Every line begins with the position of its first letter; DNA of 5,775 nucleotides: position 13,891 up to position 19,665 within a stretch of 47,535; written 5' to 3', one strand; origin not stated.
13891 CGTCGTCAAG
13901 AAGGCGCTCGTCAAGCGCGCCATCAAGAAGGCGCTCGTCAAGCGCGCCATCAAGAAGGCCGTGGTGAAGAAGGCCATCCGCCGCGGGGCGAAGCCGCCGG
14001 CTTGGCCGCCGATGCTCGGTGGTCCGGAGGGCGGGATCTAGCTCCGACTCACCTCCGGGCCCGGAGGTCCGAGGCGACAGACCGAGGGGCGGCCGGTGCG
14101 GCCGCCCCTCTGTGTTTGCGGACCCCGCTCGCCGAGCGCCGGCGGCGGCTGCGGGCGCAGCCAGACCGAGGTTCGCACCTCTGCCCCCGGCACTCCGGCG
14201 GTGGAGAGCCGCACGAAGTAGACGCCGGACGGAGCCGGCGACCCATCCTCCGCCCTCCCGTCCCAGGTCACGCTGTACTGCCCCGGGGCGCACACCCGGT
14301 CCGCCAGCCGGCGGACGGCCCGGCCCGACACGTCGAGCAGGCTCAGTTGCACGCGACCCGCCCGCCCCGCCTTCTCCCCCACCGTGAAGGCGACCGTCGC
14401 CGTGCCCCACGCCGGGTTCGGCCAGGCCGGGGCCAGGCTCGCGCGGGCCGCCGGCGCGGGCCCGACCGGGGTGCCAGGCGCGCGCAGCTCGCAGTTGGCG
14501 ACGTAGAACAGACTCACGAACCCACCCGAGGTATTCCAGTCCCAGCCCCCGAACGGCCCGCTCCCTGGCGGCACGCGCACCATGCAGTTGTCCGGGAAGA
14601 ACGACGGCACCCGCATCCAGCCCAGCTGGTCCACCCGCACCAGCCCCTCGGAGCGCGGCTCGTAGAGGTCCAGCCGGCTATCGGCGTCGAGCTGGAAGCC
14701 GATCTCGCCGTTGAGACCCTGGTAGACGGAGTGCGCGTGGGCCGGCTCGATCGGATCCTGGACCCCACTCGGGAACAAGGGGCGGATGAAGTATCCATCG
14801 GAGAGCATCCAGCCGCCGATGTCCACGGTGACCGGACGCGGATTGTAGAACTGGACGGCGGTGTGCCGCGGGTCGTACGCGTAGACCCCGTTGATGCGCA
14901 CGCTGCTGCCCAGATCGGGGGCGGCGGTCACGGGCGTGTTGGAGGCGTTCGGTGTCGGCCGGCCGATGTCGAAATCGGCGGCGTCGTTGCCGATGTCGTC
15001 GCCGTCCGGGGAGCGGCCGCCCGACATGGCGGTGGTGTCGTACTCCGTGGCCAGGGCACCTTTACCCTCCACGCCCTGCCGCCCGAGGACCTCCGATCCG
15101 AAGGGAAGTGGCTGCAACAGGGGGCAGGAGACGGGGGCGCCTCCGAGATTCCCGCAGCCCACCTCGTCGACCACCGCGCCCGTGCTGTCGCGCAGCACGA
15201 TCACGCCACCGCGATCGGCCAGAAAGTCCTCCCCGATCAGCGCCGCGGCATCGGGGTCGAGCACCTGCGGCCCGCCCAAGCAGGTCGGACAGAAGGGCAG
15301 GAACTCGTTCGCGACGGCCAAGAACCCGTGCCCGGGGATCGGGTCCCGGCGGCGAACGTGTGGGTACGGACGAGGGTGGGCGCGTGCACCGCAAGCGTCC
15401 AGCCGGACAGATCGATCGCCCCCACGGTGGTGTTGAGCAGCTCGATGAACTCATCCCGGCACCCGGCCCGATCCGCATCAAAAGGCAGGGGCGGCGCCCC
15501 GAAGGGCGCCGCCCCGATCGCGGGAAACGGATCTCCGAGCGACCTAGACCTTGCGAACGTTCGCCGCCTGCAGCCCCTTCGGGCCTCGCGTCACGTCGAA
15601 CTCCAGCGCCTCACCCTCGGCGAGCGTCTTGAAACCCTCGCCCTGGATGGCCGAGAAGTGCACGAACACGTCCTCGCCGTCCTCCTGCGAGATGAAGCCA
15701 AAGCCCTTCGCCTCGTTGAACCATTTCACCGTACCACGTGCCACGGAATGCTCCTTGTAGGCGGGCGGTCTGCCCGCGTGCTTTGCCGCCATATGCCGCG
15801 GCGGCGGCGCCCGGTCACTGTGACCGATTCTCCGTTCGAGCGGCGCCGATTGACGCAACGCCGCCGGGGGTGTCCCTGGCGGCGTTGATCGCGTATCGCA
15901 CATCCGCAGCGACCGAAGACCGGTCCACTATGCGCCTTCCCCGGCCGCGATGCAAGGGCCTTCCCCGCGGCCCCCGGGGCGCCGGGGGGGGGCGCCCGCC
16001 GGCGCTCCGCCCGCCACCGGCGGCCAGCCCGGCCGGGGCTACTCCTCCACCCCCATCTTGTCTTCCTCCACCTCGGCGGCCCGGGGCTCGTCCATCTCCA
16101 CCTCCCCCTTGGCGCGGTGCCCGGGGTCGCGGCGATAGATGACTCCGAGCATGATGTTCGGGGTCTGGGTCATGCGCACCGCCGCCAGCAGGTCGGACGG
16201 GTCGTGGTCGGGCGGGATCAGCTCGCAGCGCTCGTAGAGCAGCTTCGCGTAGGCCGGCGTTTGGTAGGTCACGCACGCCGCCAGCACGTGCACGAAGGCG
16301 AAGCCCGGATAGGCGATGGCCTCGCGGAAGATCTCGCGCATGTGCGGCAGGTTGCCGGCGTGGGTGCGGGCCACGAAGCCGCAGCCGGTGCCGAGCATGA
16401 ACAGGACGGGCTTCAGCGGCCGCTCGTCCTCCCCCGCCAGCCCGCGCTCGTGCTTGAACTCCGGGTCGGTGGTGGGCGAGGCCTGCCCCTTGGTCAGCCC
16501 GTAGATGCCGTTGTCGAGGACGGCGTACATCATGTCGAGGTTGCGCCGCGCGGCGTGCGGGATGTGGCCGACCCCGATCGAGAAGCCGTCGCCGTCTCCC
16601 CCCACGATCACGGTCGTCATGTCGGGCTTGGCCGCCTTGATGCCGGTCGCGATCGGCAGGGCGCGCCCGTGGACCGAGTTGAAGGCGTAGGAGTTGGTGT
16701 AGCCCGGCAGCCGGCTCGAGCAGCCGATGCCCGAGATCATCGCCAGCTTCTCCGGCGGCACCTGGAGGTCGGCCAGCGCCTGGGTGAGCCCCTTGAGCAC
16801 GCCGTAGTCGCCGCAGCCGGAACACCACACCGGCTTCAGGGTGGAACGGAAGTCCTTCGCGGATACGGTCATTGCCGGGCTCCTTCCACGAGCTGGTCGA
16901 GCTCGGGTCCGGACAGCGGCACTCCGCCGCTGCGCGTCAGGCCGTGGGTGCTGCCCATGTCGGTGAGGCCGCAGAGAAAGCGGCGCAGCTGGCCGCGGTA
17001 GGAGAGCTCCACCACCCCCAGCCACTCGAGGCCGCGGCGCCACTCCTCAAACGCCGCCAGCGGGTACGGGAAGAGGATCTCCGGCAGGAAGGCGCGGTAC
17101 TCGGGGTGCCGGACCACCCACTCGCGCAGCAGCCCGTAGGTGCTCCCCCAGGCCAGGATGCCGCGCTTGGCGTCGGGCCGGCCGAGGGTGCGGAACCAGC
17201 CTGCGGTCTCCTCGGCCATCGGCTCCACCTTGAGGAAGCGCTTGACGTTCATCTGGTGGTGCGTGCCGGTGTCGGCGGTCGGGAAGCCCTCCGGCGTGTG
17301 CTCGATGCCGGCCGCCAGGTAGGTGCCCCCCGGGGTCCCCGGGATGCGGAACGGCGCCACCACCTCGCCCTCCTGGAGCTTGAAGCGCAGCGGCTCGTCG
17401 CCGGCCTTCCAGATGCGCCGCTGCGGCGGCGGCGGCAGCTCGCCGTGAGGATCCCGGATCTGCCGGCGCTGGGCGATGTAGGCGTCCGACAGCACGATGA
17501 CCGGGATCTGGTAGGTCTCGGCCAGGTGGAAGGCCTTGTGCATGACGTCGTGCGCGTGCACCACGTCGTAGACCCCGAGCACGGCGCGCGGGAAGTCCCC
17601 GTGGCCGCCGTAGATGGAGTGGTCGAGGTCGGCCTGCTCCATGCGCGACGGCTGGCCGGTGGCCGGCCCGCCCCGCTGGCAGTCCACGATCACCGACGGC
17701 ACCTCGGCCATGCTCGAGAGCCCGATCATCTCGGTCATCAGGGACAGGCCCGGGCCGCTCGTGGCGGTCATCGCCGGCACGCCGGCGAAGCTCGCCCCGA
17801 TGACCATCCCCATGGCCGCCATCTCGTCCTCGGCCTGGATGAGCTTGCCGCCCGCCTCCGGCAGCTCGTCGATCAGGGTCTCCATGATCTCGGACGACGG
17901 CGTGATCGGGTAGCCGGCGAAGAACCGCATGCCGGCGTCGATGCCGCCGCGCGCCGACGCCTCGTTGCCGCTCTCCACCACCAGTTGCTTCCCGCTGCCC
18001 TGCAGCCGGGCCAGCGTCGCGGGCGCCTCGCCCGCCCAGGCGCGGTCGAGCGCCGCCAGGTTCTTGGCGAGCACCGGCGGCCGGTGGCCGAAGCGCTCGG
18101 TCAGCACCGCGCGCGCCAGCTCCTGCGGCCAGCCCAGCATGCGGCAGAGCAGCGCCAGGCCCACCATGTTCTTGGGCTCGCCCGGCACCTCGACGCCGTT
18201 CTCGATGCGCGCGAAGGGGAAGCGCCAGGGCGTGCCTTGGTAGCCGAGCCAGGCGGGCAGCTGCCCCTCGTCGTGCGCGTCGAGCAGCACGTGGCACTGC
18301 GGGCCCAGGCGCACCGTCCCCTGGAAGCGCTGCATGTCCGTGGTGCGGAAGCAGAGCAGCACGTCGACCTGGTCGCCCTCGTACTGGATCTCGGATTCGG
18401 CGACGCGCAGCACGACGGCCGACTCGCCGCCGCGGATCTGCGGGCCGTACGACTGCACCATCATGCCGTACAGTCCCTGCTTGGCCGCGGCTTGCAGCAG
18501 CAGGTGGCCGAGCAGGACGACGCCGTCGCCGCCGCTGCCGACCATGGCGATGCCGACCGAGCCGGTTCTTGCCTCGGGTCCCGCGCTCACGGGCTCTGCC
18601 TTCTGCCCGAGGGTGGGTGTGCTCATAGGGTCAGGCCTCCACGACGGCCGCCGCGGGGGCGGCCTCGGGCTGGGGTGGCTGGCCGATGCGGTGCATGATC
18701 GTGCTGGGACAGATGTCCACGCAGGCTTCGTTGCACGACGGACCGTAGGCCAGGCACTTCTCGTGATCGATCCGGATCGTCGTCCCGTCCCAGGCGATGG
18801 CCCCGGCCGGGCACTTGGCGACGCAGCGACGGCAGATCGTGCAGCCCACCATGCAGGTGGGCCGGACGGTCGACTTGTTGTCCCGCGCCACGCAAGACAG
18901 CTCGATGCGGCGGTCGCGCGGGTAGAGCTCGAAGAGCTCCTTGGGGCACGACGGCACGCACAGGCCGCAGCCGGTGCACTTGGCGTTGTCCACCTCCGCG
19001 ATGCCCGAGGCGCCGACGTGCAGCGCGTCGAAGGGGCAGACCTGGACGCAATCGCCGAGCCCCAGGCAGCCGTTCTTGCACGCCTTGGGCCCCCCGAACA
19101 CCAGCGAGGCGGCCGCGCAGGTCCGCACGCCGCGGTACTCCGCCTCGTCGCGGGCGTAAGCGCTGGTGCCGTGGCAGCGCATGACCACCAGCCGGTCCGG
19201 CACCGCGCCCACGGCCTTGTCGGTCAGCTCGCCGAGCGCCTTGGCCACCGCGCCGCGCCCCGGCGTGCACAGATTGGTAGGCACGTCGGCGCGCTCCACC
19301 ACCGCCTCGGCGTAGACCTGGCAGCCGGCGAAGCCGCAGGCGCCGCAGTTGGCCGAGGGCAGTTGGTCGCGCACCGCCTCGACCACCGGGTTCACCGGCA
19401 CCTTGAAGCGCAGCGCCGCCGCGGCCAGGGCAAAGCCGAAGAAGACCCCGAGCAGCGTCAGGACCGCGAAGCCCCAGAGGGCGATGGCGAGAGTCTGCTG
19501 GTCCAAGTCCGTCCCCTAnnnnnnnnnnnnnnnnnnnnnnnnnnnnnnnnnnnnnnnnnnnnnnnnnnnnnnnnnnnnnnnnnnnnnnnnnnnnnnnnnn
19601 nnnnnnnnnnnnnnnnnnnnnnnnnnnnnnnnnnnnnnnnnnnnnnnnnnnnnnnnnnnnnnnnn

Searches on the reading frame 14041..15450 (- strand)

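Call 31: search_protein_families(library=pfam, proteins=[window:14041-15450:-], max_evalue=0.001)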
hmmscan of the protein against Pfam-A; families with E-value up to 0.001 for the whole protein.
window:14041-15450:- (470 aa): 2 families
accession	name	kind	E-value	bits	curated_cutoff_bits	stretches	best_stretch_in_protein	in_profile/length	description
PF13860.13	FlgD_ig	-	2.8e-09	37.3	27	1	355-417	12-75/79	FlgD Ig-like domain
PF00932.25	LTD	-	8.1e-05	23.4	34.3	0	182-245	6-70/109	Lamin Tail Domain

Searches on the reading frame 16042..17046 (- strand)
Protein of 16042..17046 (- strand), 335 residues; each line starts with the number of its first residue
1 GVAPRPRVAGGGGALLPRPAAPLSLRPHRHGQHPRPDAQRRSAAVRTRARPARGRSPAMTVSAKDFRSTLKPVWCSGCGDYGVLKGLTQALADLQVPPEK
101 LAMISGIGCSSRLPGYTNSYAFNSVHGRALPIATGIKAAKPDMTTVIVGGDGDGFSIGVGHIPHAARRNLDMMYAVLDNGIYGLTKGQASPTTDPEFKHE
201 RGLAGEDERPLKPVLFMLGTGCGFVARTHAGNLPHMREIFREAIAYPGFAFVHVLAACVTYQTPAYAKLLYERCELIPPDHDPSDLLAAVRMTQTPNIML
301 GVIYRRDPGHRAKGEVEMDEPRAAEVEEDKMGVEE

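Call 31: search_protein_families(library=pfam, proteins=[window:16042-17046:-], max_evalue=0.001)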
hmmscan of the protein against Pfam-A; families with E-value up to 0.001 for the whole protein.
window:16042-17046:- (335 aa): 2 families
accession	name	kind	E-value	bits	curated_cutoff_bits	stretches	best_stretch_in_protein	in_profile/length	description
PF02775.26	TPP_enzyme_C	-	1.7e-26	93.2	21.9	1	107-254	2-151/151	Thiamine pyrophosphate enzyme, C-terminal TPP binding domain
PF12367.13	PFO_beta_C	-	5.2e-05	23.7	24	1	258-306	1-51/66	Pyruvate ferredoxin oxidoreductase beta subunit C terminal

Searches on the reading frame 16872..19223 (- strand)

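Call 31: search_protein_families(library=pfam, proteins=[window:16872-19223:-], max_evalue=0.001)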
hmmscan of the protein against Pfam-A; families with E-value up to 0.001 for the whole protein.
window:16872-19223:- (784 aa): 2 families
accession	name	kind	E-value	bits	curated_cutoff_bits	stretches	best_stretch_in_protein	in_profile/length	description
PF01855.24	POR_N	-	1.4e-51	176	27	1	427-657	3-226/231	Pyruvate flavodoxin/ferredoxin oxidoreductase, thiamine diP-bdg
PF01558.24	POR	-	6.6e-21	75.7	27.4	1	231-395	1-171/173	Pyruvate ferredoxin/flavodoxin oxidoreductase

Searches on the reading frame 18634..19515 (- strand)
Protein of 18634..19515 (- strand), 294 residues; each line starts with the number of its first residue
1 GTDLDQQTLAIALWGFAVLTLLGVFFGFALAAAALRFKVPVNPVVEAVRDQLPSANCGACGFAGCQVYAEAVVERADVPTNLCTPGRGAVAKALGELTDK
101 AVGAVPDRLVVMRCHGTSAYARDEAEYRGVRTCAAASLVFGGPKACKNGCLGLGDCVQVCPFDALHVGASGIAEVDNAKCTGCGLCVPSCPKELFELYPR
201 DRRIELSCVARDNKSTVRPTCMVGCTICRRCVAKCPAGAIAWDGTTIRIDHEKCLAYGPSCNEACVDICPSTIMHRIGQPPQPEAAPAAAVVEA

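Call 31: search_protein_families(library=pfam, proteins=[window:18634-19515:-], max_evalue=0.001)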
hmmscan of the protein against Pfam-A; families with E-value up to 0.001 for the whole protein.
window:18634-19515:- (294 aa): 12 families
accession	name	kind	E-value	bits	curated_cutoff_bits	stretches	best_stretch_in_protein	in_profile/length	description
PF12838.12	Fer4_7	-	3.9e-11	43.7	27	2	150-192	5-50/52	4Fe-4S dicluster domain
PF13187.11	Fer4_9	-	1.4e-10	41.5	27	3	179-240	1-52/52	4Fe-4S dicluster domain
PF00037.32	Fer4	-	1.4e-10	41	21.1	1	174-192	2-20/24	4Fe-4S binding domain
PF13237.11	Fer4_10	-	9e-10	38.8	25.5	2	225-270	9-53/53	4Fe-4S dicluster domain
PF04060.18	FeS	-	9.7e-10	38.5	23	1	52-85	1-33/33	Putative Fe-S cluster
PF14697.11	Fer4_21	-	3.4e-08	33.9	35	1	148-192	6-53/59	4Fe-4S dicluster domain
PF12837.12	Fer4_6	-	1e-07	32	25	1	172-192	1-21/24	4Fe-4S binding domain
PF13484.11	Fer4_16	-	3.4e-06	28.2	30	0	225-257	2-32/66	4Fe-4S double cluster binding domain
PF25160.1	LdpA_Fe-S-bd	-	4.1e-06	26.9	27.6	1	156-195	9-43/49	LdpA Fe-S cluster-binding domain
PF13183.11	Fer4_8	-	1.1e-05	26.3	27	1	178-238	3-67/68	4Fe-4S dicluster domain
PF12797.12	Fer4_2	-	0.0002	21.6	24.5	1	174-191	4-21/22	4Fe-4S binding domain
PF12800.12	Fer4_4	-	0.00085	19.9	24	1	178-191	2-15/17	4Fe-4S binding domain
